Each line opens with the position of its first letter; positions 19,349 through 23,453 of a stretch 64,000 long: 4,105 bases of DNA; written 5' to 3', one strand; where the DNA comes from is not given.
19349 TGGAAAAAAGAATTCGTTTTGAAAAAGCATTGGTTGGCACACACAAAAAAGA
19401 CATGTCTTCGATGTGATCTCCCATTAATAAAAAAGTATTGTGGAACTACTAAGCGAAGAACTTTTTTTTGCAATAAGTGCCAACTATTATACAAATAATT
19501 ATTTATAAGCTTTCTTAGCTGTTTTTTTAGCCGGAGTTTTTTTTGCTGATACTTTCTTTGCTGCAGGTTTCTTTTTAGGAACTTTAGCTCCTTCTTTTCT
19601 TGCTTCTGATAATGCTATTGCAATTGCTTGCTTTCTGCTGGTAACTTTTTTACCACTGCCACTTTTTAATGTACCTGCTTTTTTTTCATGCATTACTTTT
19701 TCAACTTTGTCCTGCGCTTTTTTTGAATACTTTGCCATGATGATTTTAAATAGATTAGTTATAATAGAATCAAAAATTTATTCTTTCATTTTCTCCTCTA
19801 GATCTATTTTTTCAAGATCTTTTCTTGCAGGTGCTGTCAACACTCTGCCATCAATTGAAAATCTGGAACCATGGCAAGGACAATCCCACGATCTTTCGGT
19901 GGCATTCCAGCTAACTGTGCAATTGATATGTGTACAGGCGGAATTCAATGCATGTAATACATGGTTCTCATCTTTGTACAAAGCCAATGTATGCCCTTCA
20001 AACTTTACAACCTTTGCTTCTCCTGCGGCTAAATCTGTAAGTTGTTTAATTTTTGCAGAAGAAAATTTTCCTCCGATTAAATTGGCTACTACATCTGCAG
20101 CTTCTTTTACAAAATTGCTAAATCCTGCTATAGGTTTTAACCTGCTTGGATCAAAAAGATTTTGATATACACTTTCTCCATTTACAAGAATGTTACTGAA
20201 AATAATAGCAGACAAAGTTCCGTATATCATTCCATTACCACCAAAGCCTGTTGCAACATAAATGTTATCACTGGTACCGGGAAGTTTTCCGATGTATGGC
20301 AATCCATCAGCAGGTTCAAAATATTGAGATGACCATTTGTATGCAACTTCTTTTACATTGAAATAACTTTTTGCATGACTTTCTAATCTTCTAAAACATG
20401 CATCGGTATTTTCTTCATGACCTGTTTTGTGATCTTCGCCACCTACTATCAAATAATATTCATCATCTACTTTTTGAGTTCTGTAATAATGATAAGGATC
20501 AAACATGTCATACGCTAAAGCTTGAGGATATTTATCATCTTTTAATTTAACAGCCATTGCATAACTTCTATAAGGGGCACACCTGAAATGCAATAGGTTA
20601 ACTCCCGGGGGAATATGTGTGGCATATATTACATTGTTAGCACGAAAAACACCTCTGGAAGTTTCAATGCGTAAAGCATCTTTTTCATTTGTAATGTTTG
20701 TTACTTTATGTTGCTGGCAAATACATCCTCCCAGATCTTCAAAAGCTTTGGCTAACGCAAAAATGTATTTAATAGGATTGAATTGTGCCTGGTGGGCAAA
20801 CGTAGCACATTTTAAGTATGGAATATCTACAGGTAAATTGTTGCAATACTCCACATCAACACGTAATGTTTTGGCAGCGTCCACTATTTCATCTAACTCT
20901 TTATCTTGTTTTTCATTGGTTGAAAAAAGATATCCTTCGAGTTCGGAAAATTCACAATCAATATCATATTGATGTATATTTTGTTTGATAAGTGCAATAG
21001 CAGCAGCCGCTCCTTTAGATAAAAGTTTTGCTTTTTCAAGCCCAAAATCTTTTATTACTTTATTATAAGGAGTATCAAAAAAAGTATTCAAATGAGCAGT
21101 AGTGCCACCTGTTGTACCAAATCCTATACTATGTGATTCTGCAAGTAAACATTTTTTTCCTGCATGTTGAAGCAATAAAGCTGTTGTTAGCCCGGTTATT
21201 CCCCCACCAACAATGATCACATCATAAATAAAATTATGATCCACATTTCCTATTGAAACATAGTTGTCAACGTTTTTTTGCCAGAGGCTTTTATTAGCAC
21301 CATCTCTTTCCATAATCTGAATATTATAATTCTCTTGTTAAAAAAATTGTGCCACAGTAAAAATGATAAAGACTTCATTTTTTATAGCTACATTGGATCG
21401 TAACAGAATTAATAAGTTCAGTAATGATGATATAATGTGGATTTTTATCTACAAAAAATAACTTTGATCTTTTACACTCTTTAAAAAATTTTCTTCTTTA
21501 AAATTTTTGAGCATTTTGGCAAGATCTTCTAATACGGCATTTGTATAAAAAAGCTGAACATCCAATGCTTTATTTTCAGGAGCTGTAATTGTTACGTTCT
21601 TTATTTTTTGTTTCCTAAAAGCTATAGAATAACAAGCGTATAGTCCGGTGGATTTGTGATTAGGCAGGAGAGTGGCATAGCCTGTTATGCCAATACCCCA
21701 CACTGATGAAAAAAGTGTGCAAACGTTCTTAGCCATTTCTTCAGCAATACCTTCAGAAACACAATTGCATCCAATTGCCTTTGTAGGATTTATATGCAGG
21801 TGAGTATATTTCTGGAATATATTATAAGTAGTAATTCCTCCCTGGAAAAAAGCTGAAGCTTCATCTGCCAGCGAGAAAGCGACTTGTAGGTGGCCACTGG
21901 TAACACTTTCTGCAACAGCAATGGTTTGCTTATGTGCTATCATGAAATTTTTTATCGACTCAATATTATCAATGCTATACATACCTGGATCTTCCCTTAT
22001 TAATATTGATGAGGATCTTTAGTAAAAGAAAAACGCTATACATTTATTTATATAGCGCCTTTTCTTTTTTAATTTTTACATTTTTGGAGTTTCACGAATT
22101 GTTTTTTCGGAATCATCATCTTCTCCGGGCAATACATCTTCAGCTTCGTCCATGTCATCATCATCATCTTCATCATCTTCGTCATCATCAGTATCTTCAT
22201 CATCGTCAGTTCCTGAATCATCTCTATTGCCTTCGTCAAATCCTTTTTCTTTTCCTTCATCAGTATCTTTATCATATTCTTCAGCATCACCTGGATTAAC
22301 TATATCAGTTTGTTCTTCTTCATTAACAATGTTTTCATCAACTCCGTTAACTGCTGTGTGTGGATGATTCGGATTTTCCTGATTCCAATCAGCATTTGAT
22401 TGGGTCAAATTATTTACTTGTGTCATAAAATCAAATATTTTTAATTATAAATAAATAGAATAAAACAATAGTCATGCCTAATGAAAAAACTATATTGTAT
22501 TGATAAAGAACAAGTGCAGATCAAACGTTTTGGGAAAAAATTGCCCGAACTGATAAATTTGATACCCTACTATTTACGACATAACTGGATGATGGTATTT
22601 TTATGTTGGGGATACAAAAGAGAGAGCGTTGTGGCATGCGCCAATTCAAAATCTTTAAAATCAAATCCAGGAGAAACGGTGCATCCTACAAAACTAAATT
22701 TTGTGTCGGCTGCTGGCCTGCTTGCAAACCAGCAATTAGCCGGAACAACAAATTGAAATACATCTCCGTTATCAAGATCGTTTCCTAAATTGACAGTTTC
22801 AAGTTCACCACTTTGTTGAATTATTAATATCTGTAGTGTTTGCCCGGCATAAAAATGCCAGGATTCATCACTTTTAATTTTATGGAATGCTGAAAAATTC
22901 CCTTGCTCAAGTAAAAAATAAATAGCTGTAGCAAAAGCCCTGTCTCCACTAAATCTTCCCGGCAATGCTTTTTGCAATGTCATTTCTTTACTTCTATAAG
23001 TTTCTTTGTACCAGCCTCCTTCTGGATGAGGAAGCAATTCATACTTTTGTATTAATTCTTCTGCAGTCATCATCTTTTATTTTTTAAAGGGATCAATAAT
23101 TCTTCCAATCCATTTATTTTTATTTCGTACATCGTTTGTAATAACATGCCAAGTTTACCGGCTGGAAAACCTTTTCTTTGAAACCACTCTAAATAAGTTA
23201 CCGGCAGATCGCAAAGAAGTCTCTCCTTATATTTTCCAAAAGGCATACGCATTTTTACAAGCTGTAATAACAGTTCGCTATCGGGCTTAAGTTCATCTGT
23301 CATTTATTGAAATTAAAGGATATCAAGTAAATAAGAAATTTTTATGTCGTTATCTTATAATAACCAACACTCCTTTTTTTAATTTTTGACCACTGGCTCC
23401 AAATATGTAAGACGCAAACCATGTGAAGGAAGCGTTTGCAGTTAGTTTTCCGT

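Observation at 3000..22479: Thirteen copies of a sigma54-like GGCAY-N5-TTG(T/A) element precede the transcription units of a DNA-repair/stress cluster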

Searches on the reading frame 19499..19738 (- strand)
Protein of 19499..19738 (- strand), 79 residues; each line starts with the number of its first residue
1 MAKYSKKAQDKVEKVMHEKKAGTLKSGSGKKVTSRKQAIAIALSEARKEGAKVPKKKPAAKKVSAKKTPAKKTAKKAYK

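Call 9: search_protein_families(library=pfam, proteins=[window:19499-19738:-], max_evalue=0.01)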
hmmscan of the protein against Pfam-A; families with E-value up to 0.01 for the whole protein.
window:19499-19738:- (79 aa): 1 family
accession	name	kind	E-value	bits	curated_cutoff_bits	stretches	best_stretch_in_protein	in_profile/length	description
PF20106.4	DUF6496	-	7.6e-23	81.1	24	1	3-57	1-58/58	Family of unknown function (DUF6496)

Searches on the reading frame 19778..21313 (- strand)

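Call 9: search_protein_families(library=pfam, proteins=[window:19778-21313:-], max_evalue=0.01)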
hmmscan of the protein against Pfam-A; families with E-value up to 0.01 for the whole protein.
window:19778-21313:- (511 aa): 10 families
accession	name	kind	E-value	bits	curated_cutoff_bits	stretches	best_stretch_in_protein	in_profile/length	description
PF01266.30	DAO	-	7e-46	157.8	27.9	1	31-371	1-349/353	FAD dependent oxidoreductase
PF00355.32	Rieske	-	7e-15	55.2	20.3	1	422-502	5-86/88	Rieske [2Fe-2S] domain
PF13738.12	Pyr_redox_3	-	1.2e-06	28.4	30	0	198-232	98-132/305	Pyridine nucleotide-disulphide oxidoreductase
PF01494.25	FAD_binding_3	-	6.1e-06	26.1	22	1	30-77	2-49/349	FAD binding domain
PF13450.12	NAD_binding_8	-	1.3e-05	25.8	21.9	1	34-63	1-30/68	NAD(P)-binding Rossmann-like domain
PF01946.23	Thi4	-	1.6e-05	24.7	26.2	1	28-94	16-84/235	Thi4 family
PF00890.30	FAD_binding_2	-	0.00011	22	20.4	1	31-60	1-30/414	FAD binding domain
PF03486.20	HI0933_like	-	0.00027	20.9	50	0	31-64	2-36/244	HI0933-like protein Rossmann domain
PF12831.13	FAD_oxidored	-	0.0017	18.2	27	1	31-83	1-50/416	FAD dependent oxidoreductase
PF04820.20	Trp_halogenase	-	0.0074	15.6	21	0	31-77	1-52/458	Tryptophan halogenase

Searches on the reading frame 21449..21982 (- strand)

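Call 9: search_protein_families(library=pfam, proteins=[window:21449-21982:-], max_evalue=0.01)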
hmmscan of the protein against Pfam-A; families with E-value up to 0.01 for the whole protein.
window:21449-21982:- (177 aa): 1 family
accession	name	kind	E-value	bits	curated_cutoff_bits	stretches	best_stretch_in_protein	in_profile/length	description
PF02464.23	CinA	-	2.8e-19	69.7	23.5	1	9-125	7-124/155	Competence-damaged protein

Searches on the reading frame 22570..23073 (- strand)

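Call 9: search_protein_families(library=pfam, proteins=[window:22570-23073:-], max_evalue=0.01)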
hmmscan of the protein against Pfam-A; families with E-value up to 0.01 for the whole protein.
window:22570-23073:- (167 aa): 1 family
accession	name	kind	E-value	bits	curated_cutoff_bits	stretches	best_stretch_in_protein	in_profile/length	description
PF06172.17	Cupin_5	-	5.6e-54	182.4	25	1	5-145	1-139/139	Cupin superfamily (DUF985)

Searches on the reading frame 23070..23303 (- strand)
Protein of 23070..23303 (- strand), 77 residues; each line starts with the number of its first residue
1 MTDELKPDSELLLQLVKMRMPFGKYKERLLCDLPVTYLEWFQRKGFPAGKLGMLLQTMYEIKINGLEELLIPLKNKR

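Call 9: search_protein_families(library=pfam, proteins=[window:23070-23303:-], max_evalue=0.01)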
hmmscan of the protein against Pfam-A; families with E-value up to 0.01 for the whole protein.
window:23070-23303:- (77 aa): 1 family
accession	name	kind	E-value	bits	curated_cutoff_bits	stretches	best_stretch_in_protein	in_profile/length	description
PF12843.12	QSregVF_b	-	1.5e-32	111.7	22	1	9-73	2-66/66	Putative quorum-sensing-regulated virulence factor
